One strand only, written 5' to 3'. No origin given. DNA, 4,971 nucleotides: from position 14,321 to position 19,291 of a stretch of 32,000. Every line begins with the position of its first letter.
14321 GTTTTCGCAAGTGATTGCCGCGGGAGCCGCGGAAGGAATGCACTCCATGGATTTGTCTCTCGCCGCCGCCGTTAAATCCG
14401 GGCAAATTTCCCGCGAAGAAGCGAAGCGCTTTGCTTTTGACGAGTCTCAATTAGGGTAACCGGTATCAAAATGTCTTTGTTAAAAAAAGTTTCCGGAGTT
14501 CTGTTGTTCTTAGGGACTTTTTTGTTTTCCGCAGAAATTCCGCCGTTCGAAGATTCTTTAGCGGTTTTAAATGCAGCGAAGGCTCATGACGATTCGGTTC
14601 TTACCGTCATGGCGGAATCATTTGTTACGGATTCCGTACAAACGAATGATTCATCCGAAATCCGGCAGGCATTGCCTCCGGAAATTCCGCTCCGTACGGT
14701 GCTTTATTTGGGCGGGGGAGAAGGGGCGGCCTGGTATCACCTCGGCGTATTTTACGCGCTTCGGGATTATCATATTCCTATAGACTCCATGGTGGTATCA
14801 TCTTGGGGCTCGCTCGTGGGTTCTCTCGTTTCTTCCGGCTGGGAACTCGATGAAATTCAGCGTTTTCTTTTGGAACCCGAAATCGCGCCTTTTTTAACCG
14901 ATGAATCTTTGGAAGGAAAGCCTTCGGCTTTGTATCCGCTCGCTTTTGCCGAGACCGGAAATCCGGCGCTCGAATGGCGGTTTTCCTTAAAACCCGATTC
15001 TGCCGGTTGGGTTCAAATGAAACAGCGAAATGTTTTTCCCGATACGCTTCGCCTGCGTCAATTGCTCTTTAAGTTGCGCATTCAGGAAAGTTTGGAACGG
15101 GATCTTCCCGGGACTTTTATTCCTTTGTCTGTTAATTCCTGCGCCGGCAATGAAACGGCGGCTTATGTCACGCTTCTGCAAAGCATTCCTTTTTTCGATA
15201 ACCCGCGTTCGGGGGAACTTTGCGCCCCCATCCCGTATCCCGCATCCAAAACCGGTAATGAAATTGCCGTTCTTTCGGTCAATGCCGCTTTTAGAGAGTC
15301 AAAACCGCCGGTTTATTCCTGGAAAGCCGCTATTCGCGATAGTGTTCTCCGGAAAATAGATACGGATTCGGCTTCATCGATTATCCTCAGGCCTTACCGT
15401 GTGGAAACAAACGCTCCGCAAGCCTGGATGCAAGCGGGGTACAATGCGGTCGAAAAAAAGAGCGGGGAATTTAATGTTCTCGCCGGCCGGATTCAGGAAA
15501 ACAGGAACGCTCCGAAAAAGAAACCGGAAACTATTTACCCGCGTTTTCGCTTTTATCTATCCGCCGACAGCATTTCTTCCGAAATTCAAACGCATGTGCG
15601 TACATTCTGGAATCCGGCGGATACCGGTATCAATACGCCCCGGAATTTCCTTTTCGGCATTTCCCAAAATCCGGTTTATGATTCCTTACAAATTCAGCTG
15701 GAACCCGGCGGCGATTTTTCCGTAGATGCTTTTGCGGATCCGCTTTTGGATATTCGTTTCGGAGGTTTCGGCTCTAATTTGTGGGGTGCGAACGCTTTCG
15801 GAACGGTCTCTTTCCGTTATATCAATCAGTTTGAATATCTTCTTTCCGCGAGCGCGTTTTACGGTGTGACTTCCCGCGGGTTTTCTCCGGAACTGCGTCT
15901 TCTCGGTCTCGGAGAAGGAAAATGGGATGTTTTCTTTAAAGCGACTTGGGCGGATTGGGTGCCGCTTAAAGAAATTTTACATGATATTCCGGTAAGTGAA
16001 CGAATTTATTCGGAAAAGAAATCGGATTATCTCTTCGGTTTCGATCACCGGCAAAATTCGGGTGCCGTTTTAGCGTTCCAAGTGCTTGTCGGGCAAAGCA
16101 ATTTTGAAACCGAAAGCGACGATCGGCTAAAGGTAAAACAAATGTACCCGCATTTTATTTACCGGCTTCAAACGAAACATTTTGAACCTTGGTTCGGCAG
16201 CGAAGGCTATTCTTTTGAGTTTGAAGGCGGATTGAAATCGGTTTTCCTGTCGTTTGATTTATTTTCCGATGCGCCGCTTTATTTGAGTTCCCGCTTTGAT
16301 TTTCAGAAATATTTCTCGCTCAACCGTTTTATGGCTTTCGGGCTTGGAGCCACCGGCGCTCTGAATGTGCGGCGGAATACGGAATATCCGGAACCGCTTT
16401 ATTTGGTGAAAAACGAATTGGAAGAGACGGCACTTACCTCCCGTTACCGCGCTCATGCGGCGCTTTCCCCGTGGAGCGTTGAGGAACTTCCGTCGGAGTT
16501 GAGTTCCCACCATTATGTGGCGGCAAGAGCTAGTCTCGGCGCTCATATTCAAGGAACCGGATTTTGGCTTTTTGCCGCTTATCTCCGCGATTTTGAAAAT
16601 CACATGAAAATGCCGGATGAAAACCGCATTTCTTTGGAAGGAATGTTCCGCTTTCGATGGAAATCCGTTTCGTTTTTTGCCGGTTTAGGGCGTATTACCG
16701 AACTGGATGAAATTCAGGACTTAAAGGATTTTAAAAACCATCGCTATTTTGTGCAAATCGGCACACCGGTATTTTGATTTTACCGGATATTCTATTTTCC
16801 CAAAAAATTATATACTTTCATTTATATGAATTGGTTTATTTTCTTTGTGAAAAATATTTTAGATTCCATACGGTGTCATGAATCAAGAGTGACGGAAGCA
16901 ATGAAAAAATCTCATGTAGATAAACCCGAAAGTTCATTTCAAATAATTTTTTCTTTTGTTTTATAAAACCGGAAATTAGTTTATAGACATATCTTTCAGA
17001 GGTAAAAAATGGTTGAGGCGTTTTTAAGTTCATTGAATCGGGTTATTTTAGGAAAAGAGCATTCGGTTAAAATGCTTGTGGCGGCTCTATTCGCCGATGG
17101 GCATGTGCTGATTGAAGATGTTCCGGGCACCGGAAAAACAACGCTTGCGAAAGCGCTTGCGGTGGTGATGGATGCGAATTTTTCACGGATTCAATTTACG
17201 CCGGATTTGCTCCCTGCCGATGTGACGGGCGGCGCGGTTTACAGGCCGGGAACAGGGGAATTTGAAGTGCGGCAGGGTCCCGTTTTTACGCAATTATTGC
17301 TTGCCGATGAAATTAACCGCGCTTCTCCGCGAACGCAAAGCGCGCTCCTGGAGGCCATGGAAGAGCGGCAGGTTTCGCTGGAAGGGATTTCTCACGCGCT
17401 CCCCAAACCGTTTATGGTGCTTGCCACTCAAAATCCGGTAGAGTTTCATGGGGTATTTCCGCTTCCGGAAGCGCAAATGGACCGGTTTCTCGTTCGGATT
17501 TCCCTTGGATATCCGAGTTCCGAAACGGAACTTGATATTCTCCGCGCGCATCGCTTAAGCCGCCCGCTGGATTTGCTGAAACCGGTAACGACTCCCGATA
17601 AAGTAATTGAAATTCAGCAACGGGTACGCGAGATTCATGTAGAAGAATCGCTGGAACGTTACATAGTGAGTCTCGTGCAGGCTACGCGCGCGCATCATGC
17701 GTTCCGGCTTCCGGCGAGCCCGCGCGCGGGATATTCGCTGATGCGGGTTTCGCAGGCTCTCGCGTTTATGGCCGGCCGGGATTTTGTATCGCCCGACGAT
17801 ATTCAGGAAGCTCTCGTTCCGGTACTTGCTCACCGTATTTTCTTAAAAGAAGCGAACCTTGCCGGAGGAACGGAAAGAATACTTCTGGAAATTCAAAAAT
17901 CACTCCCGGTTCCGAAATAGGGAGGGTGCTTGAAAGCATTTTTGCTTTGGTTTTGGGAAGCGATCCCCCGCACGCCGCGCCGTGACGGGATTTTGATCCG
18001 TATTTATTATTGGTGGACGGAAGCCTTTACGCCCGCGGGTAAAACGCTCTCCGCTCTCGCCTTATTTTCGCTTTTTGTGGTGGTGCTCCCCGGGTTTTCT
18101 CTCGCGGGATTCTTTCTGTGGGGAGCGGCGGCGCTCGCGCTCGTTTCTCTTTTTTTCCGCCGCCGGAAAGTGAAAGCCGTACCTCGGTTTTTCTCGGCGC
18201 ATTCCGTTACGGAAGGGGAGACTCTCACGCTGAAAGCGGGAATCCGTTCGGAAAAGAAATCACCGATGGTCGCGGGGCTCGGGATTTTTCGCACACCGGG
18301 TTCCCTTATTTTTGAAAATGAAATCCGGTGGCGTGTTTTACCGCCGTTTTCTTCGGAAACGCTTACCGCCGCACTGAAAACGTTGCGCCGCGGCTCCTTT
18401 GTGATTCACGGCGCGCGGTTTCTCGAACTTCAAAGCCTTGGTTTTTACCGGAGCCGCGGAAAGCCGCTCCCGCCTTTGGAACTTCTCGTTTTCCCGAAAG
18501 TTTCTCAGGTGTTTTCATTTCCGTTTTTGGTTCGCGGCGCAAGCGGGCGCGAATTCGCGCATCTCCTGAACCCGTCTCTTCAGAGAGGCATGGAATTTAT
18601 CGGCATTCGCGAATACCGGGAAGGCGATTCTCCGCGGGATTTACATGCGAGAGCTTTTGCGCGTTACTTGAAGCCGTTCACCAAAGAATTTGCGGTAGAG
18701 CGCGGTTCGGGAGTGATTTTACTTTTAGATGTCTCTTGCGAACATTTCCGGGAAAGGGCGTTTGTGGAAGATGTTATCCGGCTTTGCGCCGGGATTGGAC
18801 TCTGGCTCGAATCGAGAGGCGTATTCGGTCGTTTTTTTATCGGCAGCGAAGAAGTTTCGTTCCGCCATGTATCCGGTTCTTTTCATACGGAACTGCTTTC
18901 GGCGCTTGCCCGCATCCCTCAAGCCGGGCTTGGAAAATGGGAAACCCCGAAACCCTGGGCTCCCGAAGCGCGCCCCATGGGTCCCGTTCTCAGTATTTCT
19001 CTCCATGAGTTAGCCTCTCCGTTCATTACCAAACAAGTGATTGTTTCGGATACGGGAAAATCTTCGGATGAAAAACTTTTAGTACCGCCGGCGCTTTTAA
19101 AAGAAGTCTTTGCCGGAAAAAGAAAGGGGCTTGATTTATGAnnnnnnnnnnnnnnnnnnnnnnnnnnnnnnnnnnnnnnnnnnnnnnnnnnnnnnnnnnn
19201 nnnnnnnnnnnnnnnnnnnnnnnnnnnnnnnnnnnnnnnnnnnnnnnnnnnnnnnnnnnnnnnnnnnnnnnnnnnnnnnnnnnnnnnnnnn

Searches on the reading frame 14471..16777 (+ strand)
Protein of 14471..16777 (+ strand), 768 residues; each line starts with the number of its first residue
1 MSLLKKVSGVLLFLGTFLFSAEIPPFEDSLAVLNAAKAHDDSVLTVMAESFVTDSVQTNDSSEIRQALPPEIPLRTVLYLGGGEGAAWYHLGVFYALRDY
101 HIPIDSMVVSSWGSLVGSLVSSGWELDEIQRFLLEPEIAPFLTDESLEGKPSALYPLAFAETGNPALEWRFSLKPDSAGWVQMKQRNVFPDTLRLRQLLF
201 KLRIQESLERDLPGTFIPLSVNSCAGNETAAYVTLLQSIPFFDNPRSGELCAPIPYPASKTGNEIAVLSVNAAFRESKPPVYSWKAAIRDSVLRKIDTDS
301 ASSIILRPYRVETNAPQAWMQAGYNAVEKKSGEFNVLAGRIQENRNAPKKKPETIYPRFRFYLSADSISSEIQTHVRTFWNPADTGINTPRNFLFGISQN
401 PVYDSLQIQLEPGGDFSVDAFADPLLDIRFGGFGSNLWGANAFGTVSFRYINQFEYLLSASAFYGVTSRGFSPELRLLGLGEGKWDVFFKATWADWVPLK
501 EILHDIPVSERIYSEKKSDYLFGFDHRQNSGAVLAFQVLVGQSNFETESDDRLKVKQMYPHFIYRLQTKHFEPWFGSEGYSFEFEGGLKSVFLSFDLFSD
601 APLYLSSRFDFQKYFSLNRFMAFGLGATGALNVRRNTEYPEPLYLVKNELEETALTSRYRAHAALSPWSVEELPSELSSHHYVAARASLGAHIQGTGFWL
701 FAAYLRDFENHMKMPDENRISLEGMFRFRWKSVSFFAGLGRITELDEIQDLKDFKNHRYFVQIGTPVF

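Call 54: search_protein_families(library=pfam, proteins=[window:14471-16777:+], max_evalue=0.0001)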
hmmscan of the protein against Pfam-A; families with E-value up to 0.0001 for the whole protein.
window:14471-16777:+ (768 aa): 1 family
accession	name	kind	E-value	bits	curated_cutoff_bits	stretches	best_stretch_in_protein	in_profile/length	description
PF01734.28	Patatin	-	1.2e-06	29.4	27.7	1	80-215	3-115/191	Patatin-like phospholipase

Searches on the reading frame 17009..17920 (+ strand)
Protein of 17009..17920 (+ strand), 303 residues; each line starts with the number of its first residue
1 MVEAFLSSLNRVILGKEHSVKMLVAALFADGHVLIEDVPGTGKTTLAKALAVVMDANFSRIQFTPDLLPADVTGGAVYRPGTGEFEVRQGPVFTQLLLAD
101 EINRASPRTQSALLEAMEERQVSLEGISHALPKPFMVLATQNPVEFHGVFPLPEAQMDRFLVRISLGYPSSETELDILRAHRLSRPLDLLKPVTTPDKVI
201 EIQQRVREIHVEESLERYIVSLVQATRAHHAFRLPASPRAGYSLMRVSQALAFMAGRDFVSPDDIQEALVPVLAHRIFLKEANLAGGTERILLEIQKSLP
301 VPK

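Call 82: search_protein_families(library=pfam, proteins=[window:17009-17920:+], max_evalue=0.0001)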
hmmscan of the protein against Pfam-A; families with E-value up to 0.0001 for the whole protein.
window:17009-17920:+ (303 aa): 8 families
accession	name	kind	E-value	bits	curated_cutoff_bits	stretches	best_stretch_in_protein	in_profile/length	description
PF07726.17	AAA_3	-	7.8e-63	210.6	27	1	32-162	1-131/131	ATPase family associated with various cellular activities (AAA)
PF17863.7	AAA_lid_2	-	1e-21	76.9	22.7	1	224-285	1-63/74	AAA lid domain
PF07728.20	AAA_5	-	3.6e-15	56.6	22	1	33-160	2-139/139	AAA domain (dynein-related subfamily)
PF20030.5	bpMoxR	-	4.9e-08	32.7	27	1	4-180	5-180/205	MoxR domain in the MoxR-vWA-beta-propeller ternary systems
PF00004.35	AAA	-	1.1e-06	29.6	21.2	1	38-166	6-129/131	ATPase family associated with various cellular activities (AAA)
PF00493.29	MCM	-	2.8e-06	27.1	23.3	1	27-145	54-175/224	MCM P-loop domain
PF05496.18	RuvB_N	-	1.7e-05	25.1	27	0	31-123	34-114/159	Holliday junction DNA helicase RuvB P-loop domain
PF01078.27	Mg_chelatase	-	6.8e-05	22.8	20.3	0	13-54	5-46/207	Magnesium chelatase, subunit ChlI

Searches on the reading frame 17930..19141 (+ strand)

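Call 82: search_protein_families(library=pfam, proteins=[window:17930-19141:+], max_evalue=0.0001)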
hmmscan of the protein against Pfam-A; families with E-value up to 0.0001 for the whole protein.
window:17930-19141:+ (403 aa): 1 family
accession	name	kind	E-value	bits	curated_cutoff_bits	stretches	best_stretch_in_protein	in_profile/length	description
PF01882.25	DUF58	-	1.8e-05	24.5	23.4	1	226-290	2-69/216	Protein of unknown function DUF58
